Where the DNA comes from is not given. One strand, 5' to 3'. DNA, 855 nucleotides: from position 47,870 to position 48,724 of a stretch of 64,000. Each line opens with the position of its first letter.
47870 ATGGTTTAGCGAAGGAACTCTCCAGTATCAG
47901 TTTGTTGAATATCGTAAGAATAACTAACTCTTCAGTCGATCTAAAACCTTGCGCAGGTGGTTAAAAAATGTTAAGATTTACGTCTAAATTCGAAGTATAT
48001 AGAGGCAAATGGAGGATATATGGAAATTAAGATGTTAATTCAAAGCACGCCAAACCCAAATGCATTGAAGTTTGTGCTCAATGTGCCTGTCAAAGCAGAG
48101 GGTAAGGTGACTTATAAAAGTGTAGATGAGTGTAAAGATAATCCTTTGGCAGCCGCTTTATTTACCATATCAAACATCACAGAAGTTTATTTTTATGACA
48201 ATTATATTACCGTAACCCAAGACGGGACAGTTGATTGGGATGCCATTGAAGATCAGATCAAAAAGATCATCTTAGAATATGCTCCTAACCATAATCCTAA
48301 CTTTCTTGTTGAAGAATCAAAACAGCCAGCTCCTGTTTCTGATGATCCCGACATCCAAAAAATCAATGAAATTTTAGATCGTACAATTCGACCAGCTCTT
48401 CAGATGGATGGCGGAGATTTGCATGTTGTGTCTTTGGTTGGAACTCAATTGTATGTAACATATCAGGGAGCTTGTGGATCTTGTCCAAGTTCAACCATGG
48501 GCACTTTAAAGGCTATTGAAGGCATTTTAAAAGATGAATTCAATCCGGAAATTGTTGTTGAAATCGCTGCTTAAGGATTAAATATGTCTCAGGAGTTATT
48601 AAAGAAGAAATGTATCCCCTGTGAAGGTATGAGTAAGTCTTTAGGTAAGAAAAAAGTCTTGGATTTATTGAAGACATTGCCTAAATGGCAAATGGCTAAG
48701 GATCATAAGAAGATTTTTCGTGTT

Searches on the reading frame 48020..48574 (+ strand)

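Call 67: search_protein_families(library=pfam, proteins=[window:48020-48574:+], max_evalue=0.0001)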
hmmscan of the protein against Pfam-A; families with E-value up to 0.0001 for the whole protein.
window:48020-48574:+ (184 aa): 2 families
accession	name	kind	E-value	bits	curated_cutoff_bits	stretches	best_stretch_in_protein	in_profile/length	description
PF08712.16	Nfu_N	-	3e-24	85.3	27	1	7-88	3-85/88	Scaffold protein Nfu/NifU N terminal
PF01106.22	NifU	-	4.1e-21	75.3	27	1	115-181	1-67/67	NifU-like domain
